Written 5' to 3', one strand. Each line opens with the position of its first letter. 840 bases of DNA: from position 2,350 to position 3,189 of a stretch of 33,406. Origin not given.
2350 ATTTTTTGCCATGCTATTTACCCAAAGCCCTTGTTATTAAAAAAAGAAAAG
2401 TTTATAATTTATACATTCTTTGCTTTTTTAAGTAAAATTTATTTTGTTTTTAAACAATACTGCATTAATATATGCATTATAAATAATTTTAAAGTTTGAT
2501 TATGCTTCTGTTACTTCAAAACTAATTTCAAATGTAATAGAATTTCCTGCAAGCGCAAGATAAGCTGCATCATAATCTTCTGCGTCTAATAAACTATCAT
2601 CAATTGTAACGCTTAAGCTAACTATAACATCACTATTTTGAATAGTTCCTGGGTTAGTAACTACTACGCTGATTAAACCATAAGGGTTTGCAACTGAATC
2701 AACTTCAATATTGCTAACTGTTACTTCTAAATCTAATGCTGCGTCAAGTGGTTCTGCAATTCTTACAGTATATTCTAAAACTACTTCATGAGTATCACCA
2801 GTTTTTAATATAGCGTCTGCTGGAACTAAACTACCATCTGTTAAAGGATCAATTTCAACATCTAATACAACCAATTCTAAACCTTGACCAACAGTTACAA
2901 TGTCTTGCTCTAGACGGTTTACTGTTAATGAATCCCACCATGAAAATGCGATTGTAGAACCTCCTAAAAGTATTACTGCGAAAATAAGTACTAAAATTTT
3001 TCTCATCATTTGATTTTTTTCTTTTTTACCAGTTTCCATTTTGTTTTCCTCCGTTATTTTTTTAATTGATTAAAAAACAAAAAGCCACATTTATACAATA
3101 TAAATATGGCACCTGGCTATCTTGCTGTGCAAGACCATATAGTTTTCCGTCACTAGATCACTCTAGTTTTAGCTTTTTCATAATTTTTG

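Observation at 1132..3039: Compact operon coupling a short TasA-like fibre protein, its dedicated SipW peptidase and an HD-GYP phosphodiesterase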

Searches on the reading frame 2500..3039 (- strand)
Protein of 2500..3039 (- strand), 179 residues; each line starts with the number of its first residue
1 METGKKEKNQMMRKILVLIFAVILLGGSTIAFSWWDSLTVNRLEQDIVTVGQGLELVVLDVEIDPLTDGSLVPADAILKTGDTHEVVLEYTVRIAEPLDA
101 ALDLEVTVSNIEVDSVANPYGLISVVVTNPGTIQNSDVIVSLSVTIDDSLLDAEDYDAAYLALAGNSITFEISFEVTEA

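Call 3: search_protein_families(library=pfam, proteins=[window:2500-3039:-], max_evalue=0.1)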
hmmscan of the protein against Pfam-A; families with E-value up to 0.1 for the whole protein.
window:2500-3039:- (179 aa): 0 families

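Call 7: search_protein_families(library=ncbifam, proteins=[window:2500-3039:-], max_evalue=0.1)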
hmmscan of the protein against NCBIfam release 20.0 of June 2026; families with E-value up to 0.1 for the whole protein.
window:2500-3039:- (179 aa): 0 families

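Call 8: find_homologous_proteins(query=window:2500-3039:-, max_evalue=0.001)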
Query window:2500-3039:- (179 aa): 9 proteins with E <= 0.001 among 546 candidates.
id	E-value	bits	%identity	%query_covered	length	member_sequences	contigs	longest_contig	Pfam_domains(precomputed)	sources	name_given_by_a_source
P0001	1.1e-104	365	100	100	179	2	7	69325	-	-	-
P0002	2.9e-63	231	69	86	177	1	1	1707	-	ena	-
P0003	9.7e-56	206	60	94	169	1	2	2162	-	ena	-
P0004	3.4e-53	198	59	93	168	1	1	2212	-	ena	-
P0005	9.1e-50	187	54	94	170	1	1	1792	-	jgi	-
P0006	1.9e-49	186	55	94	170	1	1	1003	-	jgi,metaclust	metaclust:\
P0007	2.1e-44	169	50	94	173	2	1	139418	-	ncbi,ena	ncbi:MAG: hypothetical protein WCR30_03760 [Clostridia bacterium]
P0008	1.7e-42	163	47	100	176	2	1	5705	-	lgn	-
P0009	2.9e-28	117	44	94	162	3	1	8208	-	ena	-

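Call 13: find_encoding_contigs(protein=P0007, flank=6000, max_places=3)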
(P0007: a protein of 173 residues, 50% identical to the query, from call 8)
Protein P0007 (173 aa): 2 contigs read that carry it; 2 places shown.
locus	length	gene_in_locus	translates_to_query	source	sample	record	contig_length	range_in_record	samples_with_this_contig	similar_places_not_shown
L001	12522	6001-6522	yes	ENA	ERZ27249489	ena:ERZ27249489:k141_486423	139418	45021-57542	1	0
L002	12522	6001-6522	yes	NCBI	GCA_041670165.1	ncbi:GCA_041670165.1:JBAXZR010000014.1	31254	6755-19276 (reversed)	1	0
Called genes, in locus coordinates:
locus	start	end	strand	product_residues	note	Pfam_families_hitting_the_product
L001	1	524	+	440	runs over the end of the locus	-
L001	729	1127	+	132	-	-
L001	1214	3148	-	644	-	PF00795:CN_hydrolase, PF02540:NAD_synthase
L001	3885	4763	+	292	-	PF00291:PALP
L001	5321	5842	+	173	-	-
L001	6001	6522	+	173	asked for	-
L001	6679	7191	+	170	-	-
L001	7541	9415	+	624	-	PF13487:HD_5, PF01966:HD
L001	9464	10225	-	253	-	PF02673:BacA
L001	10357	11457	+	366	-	PF01926:MMR_HSR1, PF02421:FeoB_N, PF06071:YchF-GTPase_C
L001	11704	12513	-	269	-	PF00376:MerR, PF13411:MerR_1, PF06445:GyrI-like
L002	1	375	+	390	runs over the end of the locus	-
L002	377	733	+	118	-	-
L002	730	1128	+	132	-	-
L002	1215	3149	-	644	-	PF00795:CN_hydrolase, PF02540:NAD_synthase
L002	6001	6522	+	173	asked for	-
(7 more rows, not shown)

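Call 15: find_encoding_contigs(protein=P0008, flank=6000, max_places=3)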
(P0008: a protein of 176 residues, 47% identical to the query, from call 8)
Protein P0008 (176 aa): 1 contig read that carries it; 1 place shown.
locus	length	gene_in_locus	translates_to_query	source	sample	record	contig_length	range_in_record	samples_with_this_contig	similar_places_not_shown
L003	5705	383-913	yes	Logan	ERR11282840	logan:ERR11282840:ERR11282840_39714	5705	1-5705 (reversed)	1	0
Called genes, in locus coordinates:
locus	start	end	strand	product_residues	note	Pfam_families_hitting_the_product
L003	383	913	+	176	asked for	-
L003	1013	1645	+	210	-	-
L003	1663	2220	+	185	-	PF10502:Peptidase_S26 (weak)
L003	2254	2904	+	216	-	-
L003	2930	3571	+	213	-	PF13487:HD_5, PF01966:HD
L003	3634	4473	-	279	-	-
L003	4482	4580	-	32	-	-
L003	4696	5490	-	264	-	-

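Call 16: find_encoding_contigs(protein=P0009, flank=8000, max_places=3)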
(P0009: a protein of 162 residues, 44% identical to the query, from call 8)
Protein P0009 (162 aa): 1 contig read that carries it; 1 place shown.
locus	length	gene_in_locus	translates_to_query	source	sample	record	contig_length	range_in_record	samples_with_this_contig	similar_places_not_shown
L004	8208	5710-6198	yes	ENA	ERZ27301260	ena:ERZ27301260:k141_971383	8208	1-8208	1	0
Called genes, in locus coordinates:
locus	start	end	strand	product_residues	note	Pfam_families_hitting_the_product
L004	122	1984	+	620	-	PF00009:GTP_EFTU, PF22042:EF-G_D2 (faint), PF03144:GTP_EFTU_D2, PF14492:EFG_III (weak), PF00679:EFG_C, PF06421:LepA_C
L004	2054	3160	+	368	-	PF04055:Radical_SAM, PF06969:HemN_C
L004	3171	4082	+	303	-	PF02899:Phage_int_SAM_1, PF13495:Phage_int_SAM_4, PF00589:Phage_integrase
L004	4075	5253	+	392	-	PF01676:Metalloenzyme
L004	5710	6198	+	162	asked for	-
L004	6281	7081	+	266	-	PF02839:CBM_5_12 (weak)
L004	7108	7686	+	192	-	-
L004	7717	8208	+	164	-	?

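Call 19: predict_structure(alignment_id=A1)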
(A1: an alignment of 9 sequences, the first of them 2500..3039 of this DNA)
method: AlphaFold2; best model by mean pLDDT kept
length: 179 residues; sequences in the alignment: 9
mean_pLDDT: 65.0   pTM: 0.55
mean pLDDT of the five models: 65.0, 64.2, 64.0, 61.0, 56.5
residues with pLDDT >= 90: 0; 70-90: 91; 50-70: 45; < 50: 43
segments of 3 or more residues with pLDDT < 50: 24-54, 72-78
pLDDT, mean of each block of 10 residues (from residue 1): 54 65 43 27 37 54 53 48 69 79 82 82 85 85 81 82 74 74
secondary structure, 60 per line:
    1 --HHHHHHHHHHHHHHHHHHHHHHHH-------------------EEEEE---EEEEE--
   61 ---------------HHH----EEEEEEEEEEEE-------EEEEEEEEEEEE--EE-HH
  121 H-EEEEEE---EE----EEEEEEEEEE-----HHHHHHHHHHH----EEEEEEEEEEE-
elements in order: H3-26 E46-50 E54-58 E83-94 E102-113 E123-128 E138-147 H153-163 E168-178

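Call 21: search_protein_representatives(alignment_id=A1)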
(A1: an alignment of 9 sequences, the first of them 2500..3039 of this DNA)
Query: 9 sequences, 169 profile positions. Proteins with E-value up to 0.001 (for the whole library): 340; up to 1e-10: 169; up to 1e-30: 16. The best 150 are listed.
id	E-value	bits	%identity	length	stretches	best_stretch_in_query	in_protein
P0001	6.7e-76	269.8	-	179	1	1-168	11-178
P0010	7.1e-61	221.0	-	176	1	2-168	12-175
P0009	2.8e-57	209.2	-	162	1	1-168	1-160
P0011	4.5e-45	169.5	-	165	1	2-167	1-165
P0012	1.2e-43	164.9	-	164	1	2-168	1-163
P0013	5.8e-38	146.4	-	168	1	1-169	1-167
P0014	5.1e-37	143.3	-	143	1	29-167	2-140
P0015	3.8e-36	140.5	-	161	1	2-169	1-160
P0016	2.0e-35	138.2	-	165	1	1-167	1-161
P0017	9.7e-34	132.6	-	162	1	1-168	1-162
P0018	1.1e-31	125.9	-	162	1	3-168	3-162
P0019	1.2e-31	125.8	-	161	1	2-167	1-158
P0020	2.5e-31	124.8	-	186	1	3-166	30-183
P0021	2.5e-31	124.8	-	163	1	1-167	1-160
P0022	3.8e-31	124.2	-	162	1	1-168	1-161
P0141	1.3e-13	67.1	-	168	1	3-167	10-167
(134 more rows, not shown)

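Call 23: fold_search(model_id=the predicted structure, library=pdb)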
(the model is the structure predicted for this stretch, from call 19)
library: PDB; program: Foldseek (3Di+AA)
matches with E <= 10: 1008; with E <= 0.001: 0
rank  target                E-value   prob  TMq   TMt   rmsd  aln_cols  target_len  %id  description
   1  8aur_A                1.2e-02  0.96  0.40  0.32  14.4       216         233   12  Cryo-EM structure of a TasA fibre (released 2022-11-30)
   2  4uid_B                4.4e-02  0.44  0.22  0.22   8.5       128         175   14  Crystal structure of the S-layer protein SbsC domains 4 and 5 (released 2016-04-13)
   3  5iqm_A                4.6e-02  0.63  0.31  0.39   7.1       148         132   10  Crystal structure of the E. coli type 1 pilus subunit FimG (engineered variant with substitution Q134E; N-terminal Fim (released 2016-07-06)
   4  3vta_A                4.9e-02  0.92  0.24  0.08   4.5        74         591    9  Crystal Structure of cucumisin, a subtilisin-like endoprotease from Cucumis melo L (released 2012-08-08)
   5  5fqf_A                5.8e-02  0.57  0.25  0.10   8.7       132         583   11  The details of glycolipid glycan hydrolysis by the structural analysis of a family 123 glycoside hydrolase from Clostr (released 2016-03-30)
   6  5fqe_B                5.8e-02  0.47  0.27  0.11  12.6       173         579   10  The details of glycolipid glycan hydrolysis by the structural analysis of a family 123 glycoside hydrolase from Clostr (released 2016-03-30)
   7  8xfg_A                6.2e-02  0.41  0.25  0.08  12.6       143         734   12  Cryo-EM structure of integrin ITGAV, ITGB3 and CYCLO (RGDFK) complex, conformation 1 (released 2024-12-18)
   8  5fqe_A                6.5e-02  0.44  0.28  0.11  12.9       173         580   12  The details of glycolipid glycan hydrolysis by the structural analysis of a family 123 glycoside hydrolase from Clostr (released 2016-03-30)
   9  2r39                  1.0e-01  0.75  0.30  0.43   6.3       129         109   14  Crystal structure of FixG-related protein from Vibrio parahaemolyticus (released 2007-09-11)
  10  4j3o_F                1.0e-01  0.41  0.32  0.36  13.4       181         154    7  Crystal structure of the FimD usher traversed by the pilus tip complex assembly composed of FimC:FimF:FimG:FimH (released 2013-04-10)
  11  5fqg_A                1.2e-01  0.38  0.25  0.09   8.3       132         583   11  The details of glycolipid glycan hydrolysis by the structural analysis of a family 123 glycoside hydrolase from Clostr (released 2016-03-30)
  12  9fh8_D                1.2e-01  0.60  0.33  0.25   8.0       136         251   11  Crystal structure of the SPD-2 domain of Apis dorsata CEP192 (released 2025-03-26)
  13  5dll                  1.2e-01  0.09  0.11  0.04  16.5        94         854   15  Aminopeptidase N (pepN) from Francisella tularensis subsp. tularensis SCHU S4 (released 2015-09-16)
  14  6lx3_B                1.3e-01  0.23  0.22  0.20  12.4       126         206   10  Cryo-EM structure of human secretory immunoglobulin A (released 2020-05-27)
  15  1qtp                  1.4e-01  0.25  0.23  0.18  10.3       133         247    7  CRYSTAL STRUCTURE OF THE AP-2 CLATHRIN ADAPTOR ALPHA-APPENDAGE (released 1999-07-12)
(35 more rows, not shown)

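Call 26: search_solved_structures(query=A2, max_evalue=10, show_alignments=2)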
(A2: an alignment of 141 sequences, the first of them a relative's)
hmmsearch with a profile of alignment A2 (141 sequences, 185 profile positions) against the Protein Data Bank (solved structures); distinct sequences matched with E-value up to 10: 19.
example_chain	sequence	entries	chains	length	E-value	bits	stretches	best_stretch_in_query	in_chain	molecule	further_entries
4ktr_A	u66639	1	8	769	0.0035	20.1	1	43-173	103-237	Glycoside hydrolase family 65 central catalytic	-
4ktp_A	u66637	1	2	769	0.011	18.5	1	43-172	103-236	Glycoside hydrolase family 65 central catalytic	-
9yfu_C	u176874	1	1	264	0.089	15.5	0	9-58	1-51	Fab24 BAK5 light chain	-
7lo7_L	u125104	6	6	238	0.13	15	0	9-58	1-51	Fab25 Light Chain | Fab36 Light Chain | NabFab LC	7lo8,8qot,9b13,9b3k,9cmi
9yxv_D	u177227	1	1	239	0.36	13.6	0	9-58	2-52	sfFab18 light chain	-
9ppp_A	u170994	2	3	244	0.41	13.4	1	81-146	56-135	AP-2 complex subunit alpha-2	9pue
1ky6_A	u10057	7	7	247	0.42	13.3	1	81-146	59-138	ALPHA-ADAPTIN C | AP-2 CLATHRIN ADAPTOR ALPHA SUBUNIT (ALPHA-ADAPTIN C)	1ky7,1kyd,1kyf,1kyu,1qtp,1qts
3hs8_A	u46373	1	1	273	0.47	13.2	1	81-146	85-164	Adaptor protein complex AP-2, alpha 2 subunit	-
7ohi_A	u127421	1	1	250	0.61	12.8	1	81-146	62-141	AP-2 complex subunit alpha-2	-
4iof_D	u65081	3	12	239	0.64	12.7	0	9-58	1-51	Fab-bound IDE, light chain | IDE-bound Fab light chain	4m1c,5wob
1b9k_A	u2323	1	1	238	0.69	12.6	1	81-146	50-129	PROTEIN (ALPHA-ADAPTIN APPENDAGE DOMAIN)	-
1hmj_A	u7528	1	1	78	0.73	12.5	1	62-91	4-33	PROTEIN (SUBUNIT H)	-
1w80_A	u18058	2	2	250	0.77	12.5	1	81-146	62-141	ADAPTER-RELATED PROTEIN COMPLEX 2 ALPHA 2 SUBUNIT | AP-2 COMPLEX SUBUNIT ALPHA-2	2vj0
9ihc_L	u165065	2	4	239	0.81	12.4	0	9-58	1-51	COP-2 antibody light chain | COP-2 Light chain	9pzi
8tb7_H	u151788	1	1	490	0.82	12.4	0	9-58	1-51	Fab24 BAK5 heavy chain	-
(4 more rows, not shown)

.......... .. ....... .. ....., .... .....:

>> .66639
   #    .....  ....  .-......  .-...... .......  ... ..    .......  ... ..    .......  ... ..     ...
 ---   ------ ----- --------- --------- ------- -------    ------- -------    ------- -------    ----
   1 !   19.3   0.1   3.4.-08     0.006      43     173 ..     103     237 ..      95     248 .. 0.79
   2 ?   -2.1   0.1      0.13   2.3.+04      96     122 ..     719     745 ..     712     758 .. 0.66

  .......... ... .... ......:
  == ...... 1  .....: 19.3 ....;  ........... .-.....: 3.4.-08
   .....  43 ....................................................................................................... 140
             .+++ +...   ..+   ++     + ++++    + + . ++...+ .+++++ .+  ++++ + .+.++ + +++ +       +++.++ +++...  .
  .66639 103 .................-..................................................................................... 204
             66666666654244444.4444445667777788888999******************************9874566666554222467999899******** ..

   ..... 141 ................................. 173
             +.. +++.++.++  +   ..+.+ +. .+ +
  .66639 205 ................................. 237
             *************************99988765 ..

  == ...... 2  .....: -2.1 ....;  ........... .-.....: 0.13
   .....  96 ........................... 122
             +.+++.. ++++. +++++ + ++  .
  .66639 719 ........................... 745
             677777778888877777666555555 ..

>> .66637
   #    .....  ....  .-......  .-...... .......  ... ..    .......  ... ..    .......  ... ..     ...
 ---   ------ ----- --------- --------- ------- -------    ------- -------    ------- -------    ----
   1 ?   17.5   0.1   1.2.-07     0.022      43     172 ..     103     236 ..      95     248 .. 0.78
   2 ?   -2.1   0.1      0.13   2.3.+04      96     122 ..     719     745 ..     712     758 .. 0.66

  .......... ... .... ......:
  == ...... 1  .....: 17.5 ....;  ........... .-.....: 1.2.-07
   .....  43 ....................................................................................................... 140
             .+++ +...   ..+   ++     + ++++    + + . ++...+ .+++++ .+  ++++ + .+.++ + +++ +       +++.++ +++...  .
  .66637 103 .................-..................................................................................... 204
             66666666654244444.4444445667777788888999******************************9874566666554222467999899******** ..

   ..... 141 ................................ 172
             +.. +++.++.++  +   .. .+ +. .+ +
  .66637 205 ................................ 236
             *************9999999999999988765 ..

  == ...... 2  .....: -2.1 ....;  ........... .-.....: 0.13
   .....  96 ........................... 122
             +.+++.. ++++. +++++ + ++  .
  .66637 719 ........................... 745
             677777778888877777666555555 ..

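Call 27: search_protein_families(library=pfam, alignment_id=A2, max_evalue=0.01)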
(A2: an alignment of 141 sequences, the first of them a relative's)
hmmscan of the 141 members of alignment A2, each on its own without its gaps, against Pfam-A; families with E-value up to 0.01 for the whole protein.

A. member 1, P0001 (179 aa): 0 families

B. families by the number of members that match (of 141 scanned): 9 families
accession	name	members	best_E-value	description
PF13567.11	DUF4131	2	0.0029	Domain of unknown function (DUF4131)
PF12389.13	Peptidase_M73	2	0.0036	Camelysin metallo-endopeptidase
PF04390.17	LptE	1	0.0013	Lipopolysaccharide-assembly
PF21426.3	GBS104-like_Ig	1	0.0051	Tip pilin GBS104-like, Ig-like domain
PF17414.8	MatP_C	1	0.0055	MatP C-terminal ribbon-helix-helix domain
PF23619.1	Ig_VWA7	1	0.0059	VWA7 Ig-like domain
PF22349.1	Fervidolysin_SD2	1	0.0063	Fervidolysin, second beta-sandwich domain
PF01883.24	FeS_assembly_P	1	0.0066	Iron-sulfur cluster assembly protein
PF05123.17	S_layer_N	1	0.0096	S-layer like family, central region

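Call 28: search_protein_families(library=ncbifam, alignment_id=A2, max_evalue=0.01)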
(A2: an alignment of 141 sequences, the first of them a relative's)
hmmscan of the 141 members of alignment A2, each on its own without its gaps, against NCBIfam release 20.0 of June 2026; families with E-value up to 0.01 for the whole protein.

A. member 1, P0001 (179 aa): 0 families

B. families by the number of members that match (of 141 scanned): 18 families
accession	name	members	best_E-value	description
NF040942.2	hypo_ExtJ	1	2.2e-05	selenite/tellurite reduction operon protein ExtJ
NF004136.0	PRK05618.3-2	1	0.00017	50S ribosomal protein L25/general stress protein Ctc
NF004137.0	PRK05618.3-3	1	0.00052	50S ribosomal protein L25/general stress protein Ctc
TIGR04089.1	exp_by_SipW_III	1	0.0007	alternate-type signal peptide domain-containing protein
NF004140.0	PRK05618.4-3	1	0.0012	50S ribosomal protein L25/general stress protein Ctc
NF004491.0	PRK05826.1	1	0.002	pyruvate kinase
NF047589.1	GlcsyltransPgfM1Strep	1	0.0025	glycosyltransferase PgfM1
NF047991.1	RP671aFamTckup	1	0.0035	RP671a family tick cell line-upregulated protein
NF004391.0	PRK05751.1-2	1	0.0036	protein-export chaperone SecB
NF010723.1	PRK14125.1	1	0.004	cell division suppressor protein YneA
TIGR04088.1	cognate_SipW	1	0.0043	SipW-dependent-type signal peptide-containing protein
NF011816.0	PRK15288.1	1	0.0058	putative minor fimbrial subunit StfG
NF005854.0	PRK07775.1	1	0.0061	SDR family oxidoreductase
NF003066.0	PRK03987.1-6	1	0.0078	translation initiation factor IF-2 subunit alpha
NF033554.9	floc_PepA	1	0.008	flocculation-associated PEP-CTERM protein PepA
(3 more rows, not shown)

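Call 35: find_homologous_proteins(query=A2, max_evalue=0.001)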
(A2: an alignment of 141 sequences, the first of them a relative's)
Query A2 (141 sequences) (179 aa, profile of the alignment): 17 proteins with E <= 0.001 among 6419 candidates.
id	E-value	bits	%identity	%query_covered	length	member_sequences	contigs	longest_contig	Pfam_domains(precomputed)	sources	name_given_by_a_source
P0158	7.2e-54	200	33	94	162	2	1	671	-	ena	-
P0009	2.3e-53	198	44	94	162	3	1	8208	-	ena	-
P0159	2.1e-48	182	29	94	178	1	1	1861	-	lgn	-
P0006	2.4e-47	179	55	94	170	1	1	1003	-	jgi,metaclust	metaclust:\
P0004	3.0e-47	179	59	93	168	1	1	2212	-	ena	-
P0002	3.4e-47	178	69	86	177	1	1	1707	-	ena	-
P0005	1.4e-46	176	54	94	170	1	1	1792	-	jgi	-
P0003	3.3e-46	175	60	94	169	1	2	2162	-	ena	-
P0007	4.2e-46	175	50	94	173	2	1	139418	-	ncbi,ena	ncbi:MAG: hypothetical protein WCR30_03760 [Clostridia bacterium]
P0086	1.2e-44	170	23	92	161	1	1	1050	-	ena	-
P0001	1.3e-44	170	100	100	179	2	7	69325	-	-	-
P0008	2.0e-44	169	47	100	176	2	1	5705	-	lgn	-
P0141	2.7e-39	153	23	80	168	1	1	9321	-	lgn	-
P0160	2.8e-31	126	24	83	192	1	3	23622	-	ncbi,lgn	ncbi:MAG: hypothetical protein AB7E61_07345 [Acholeplasmataceae bacterium]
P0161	7.2e-31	125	24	83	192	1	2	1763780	-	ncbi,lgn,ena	-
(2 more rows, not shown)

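Call 38: find_related_loci(query=window:2500-3039:-, collection=genome_contigs, flank=8000)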
Query window:2500-3039:- (179 aa) in genome_contigs; peptide patterns used: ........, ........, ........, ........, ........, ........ (x = any residue, [..] = any of these).
172 stretches matched a pattern, but none encodes a relative of the query by tblastn (E <= 1e-3).

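Call 39: find_encoding_contigs(protein=P0001, flank=3000, max_places=8)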
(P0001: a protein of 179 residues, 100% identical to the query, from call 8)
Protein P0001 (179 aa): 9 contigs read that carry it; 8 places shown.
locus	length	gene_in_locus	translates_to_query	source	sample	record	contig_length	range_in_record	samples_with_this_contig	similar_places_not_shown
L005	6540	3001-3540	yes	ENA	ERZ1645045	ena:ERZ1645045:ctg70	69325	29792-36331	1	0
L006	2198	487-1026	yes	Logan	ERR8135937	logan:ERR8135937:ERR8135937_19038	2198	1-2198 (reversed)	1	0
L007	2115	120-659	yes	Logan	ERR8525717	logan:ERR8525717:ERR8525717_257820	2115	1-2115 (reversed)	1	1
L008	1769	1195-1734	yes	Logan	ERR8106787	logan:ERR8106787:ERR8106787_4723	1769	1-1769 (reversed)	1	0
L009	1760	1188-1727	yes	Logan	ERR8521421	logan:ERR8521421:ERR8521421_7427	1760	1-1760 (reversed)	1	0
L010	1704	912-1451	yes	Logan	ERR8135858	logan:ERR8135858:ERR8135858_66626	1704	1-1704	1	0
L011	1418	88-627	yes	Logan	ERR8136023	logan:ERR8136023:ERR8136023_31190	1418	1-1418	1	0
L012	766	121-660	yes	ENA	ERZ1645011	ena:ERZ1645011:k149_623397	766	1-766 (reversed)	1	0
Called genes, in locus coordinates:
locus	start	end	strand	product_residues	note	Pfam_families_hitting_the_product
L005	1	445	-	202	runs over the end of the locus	PF08843:AbiEii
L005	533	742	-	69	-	-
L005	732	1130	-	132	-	-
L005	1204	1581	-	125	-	-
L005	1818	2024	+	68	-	-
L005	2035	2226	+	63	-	-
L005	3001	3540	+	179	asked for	-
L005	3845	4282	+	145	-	-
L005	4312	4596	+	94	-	PF08668:HDOD (weak), PF13487:HD_5, PF01966:HD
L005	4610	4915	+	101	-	PF01966:HD (weak), PF13487:HD_5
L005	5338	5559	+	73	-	-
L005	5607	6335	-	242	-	-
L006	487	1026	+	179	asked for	-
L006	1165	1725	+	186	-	-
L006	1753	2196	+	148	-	?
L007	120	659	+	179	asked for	-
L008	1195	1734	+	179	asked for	-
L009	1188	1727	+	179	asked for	-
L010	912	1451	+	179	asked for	-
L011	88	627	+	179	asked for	-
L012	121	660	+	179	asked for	-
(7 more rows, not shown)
